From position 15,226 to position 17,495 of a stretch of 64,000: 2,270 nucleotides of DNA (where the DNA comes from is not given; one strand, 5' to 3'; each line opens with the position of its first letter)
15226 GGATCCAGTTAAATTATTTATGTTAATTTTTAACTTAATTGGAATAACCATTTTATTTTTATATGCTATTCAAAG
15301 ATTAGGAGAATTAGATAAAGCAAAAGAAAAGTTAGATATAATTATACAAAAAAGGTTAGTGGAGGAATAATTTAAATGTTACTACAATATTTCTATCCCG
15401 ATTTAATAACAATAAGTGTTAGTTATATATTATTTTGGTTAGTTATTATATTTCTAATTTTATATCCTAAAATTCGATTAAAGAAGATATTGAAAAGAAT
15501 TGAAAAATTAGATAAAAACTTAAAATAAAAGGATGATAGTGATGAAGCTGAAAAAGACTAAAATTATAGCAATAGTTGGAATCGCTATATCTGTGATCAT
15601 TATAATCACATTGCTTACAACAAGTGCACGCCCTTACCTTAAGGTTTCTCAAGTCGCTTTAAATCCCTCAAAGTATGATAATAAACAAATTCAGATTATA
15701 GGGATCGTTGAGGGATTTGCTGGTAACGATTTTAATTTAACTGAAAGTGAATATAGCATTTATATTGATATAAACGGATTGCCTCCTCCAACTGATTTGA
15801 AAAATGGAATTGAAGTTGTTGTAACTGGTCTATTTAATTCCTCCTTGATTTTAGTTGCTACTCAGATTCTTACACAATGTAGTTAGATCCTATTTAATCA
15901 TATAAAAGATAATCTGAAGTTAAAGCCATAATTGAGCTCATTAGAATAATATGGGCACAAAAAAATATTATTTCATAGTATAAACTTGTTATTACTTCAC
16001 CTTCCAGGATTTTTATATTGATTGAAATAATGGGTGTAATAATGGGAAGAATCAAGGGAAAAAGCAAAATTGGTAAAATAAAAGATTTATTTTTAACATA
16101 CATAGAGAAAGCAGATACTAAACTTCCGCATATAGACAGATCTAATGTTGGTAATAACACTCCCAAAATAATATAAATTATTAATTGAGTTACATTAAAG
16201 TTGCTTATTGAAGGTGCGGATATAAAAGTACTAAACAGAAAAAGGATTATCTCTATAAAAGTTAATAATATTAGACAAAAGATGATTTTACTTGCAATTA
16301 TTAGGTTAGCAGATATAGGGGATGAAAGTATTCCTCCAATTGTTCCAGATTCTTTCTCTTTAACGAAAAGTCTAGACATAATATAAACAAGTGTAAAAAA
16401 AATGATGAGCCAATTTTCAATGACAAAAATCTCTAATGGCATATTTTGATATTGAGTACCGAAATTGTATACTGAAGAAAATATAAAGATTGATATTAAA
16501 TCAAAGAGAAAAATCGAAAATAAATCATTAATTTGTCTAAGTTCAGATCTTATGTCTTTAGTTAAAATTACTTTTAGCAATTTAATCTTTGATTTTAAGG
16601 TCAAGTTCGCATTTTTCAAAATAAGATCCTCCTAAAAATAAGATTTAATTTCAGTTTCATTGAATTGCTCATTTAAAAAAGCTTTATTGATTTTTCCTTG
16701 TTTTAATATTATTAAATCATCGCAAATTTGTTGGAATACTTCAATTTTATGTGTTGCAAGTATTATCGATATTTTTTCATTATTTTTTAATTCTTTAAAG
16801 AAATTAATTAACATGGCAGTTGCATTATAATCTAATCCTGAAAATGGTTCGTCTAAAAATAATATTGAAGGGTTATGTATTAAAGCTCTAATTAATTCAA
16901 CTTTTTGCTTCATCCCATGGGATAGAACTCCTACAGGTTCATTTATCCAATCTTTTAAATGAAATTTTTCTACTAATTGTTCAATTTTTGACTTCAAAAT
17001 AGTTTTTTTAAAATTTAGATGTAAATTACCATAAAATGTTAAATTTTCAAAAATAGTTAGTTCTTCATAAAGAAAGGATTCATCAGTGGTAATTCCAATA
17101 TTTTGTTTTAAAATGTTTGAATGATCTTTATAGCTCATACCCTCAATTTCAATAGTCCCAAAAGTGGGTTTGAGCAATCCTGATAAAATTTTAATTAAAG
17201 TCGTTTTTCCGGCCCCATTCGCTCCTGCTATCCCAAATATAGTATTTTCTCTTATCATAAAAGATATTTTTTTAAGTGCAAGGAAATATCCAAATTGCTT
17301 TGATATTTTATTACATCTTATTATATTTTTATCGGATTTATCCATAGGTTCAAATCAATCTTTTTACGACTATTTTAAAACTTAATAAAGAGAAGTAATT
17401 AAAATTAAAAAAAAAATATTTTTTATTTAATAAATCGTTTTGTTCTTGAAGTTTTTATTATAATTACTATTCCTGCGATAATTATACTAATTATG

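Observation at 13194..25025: Variant System-I cytochrome c maturation locus (ccmA-F, no ccmG/H) interleaved with four secreted proteins that carry a single-Cys H-x(2-4)-C-H motif instead of CxxCH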

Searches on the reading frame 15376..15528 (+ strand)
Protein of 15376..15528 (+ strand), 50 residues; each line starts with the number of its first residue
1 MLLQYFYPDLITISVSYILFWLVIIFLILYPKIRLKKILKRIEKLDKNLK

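Call 3: search_protein_families(library=pfam, proteins=[window:15376-15528:+], max_evalue=0.1)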
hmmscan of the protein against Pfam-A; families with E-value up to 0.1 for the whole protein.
window:15376-15528:+ (50 aa): 3 families
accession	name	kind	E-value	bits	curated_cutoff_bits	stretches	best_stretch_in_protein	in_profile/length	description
PF04995.19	CcmD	-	0.00025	21.5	25.6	1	16-46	10-40/44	Heme exporter protein D (CcmD)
PF01972.22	SDH_protease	-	0.0056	16.2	31.3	1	14-44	9-39/286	ClpP-like SDH-type serine proteinase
PF07048.16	DUF1331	-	0.02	15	25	1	22-40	9-27/35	Protein of unknown function (DUF1331)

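Call 4: search_protein_families(library=ncbifam, proteins=[window:15376-15528:+], max_evalue=0.1)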
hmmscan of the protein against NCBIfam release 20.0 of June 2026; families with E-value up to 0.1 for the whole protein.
window:15376-15528:+ (50 aa): 1 family
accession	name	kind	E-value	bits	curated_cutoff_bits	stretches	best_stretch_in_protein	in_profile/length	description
TIGR03141.1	cytochro_ccmD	equivalog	0.0084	16.2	25.95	1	16-47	13-44/47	heme exporter protein CcmD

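Call 82: search_protein_families(library=pfam, alignment_id=A6, max_evalue=0.01)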
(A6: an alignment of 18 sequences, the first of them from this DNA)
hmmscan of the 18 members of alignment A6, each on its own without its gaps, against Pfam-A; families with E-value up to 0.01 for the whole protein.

A. member 1, seq(50 aa): 2 families
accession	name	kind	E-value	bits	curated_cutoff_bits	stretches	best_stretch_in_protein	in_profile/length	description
PF04995.19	CcmD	-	0.00025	21.5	25.6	1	16-46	10-40/44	Heme exporter protein D (CcmD)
PF01972.22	SDH_protease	-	0.0056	16.2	31.3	1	14-44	9-39/286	ClpP-like SDH-type serine proteinase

B. families by the number of members that match (of 18 scanned): 5 families
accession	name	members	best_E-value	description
PF04995.19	CcmD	18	3.7e-06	Heme exporter protein D (CcmD)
PF06305.16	LapA_dom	5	0.0013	Lipopolysaccharide assembly protein A domain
PF19579.4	FtsL_2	2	0.00096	Bacteriodetes cell division protein (FtsL-like)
PF01972.22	SDH_protease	1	0.0056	ClpP-like SDH-type serine proteinase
PF07048.16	DUF1331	1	0.0065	Protein of unknown function (DUF1331)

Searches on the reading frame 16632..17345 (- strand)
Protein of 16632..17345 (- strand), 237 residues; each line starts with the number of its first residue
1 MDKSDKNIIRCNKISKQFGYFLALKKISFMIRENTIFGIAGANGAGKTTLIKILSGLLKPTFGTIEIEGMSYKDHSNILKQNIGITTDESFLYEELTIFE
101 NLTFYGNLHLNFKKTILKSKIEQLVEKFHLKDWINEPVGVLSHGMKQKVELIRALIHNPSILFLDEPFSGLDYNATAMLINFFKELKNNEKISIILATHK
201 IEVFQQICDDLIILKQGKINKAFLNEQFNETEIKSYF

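Call 3: search_protein_families(library=pfam, proteins=[window:16632-17345:-], max_evalue=0.1)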
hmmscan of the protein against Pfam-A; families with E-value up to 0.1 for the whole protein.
window:16632-17345:- (237 aa): 14 families
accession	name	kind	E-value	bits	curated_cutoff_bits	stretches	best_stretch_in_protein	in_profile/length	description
PF00005.33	ABC_tran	-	1.4e-32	113.6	25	1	24-168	1-136/137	ABC transporter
PF13304.12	AAA_21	-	1.5e-15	58.5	27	2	120-200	193-299/304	AAA domain, putative AbiEii toxin, Type IV TA system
PF13166.12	AAA_13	-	1.4e-05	24.4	36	1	156-221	524-591/713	AAA domain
PF13175.12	AAA_15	-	2.4e-05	24.6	32.1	1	24-93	14-86/374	AAA ATPase domain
PF00004.35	AAA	-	0.00011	23.1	21.2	1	40-204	4-114/131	ATPase family associated with various cellular activities (AAA)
PF03215.21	Rad17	-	0.00017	22.1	23.8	1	31-106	42-116/186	Rad17 P-loop domain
PF13476.12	AAA_23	-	0.0013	19.8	27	1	18-233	7-186/201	AAA domain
PF07693.20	KAP_NTPase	-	0.0014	18.4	20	1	32-188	18-148/293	KAP family P-loop domain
PF13558.12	SbcC_Walker_B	-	0.0033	18.1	27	1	157-184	62-89/90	SbcC/RAD50-like, Walker B motif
PF13555.12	AAA_29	-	0.0058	16.8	27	1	26-60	16-48/61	P-loop containing region of AAA domain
PF02463.25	SMC_N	-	0.006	16.5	40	1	35-212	25-209/220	RecF/RecN/SMC N terminal domain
PF20720.3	nSTAND3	-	0.012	15.7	27.2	0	25-56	8-39/155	Novel STAND NTPase 3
PF13401.12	AAA_22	-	0.075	13.8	27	0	36-71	7-45/130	AAA domain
PF13238.12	AAA_18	-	0.097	13.6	29.4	0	39-72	3-25/128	AAA domain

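Call 4: search_protein_families(library=ncbifam, proteins=[window:16632-17345:-], max_evalue=0.1)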
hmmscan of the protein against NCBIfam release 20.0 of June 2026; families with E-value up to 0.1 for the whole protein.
window:16632-17345:- (237 aa): 199 families (the best 25 are shown)
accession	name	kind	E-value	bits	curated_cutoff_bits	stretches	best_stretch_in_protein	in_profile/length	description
TIGR01188.1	drrA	subfamily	1.3e-56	192.1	312.45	1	16-221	1-204/302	daunorubicin resistance ABC transporter, ATP-binding protein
TIGR03864.1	PQQ_ABC_ATP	hypoth_equivalog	1.4e-46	158.9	302.25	1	9-223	2-214/236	ABC transporter, ATP-binding subunit, PQQ-dependent alcohol dehydrogenase system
NF033858.1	ABC2_perm_RbbA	equivalog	7.7e-46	156.5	1050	1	3-220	261-476/909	ribosome-associated ATPase/putative transporter RbbA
TIGR03522.1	GldA_ABC_ATP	equivalog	2.2e-45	155.4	402.6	1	9-220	3-211/301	gliding motility-associated ABC transporter ATP-binding subunit GldA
TIGR00968.1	3a0106s01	subfamily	2e-39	135.5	342.75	1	9-227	1-217/237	sulfate ABC transporter ATP-binding protein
TIGR04521.1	ECF_ATPase_2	equivalog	4.5e-39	134.2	330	1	22-222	19-226/279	energy-coupling factor transporter ATPase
TIGR03740.1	galliderm_ABC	subfamily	4.7e-38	131.1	309.75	1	11-221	3-204/223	lantibiotic protection ABC transporter ATP-binding subunit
NF047930.1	ABC_ATP_B6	equivalog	2e-36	125.7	670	1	8-231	2-226/510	putative B6 ABC transporter ATP-binding protein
NF040933.2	ABC_arch_GlcV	equivalog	2.5e-36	125.3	450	1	10-221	4-222/357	glucose ABC transporter ATP-binding protein GlcV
NF007253.0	PRK09700.1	equivalog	3e-36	125.1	772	1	7-219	4-223/510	D-allose ABC transporter ATP-binding protein AlsA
NF008442.0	PRK11288.1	equivalog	3.5e-36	124.5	689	1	5-224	4-226/504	L-arabinose ABC transporter ATP-binding protein AraG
NF010060.0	PRK13537.1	equivalog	7.6e-36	123.6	521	1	7-218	14-223/314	nodulation factor ABC transporter ATP-binding protein NodI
NF010059.0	PRK13536.1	equivalog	2.2e-35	122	549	1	8-218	43-251/342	nodulation factor ABC transporter ATP-binding protein NodI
TIGR03411.1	urea_trans_UrtD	equivalog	2.5e-35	122.3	304.1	1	8-219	2-220/242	urea ABC transporter ATP-binding protein UrtD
TIGR03265.1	PhnT2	equivalog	5e-35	121.4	457.7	1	8-221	4-215/353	putative 2-aminoethylphosphonate ABC transporter ATP-binding protein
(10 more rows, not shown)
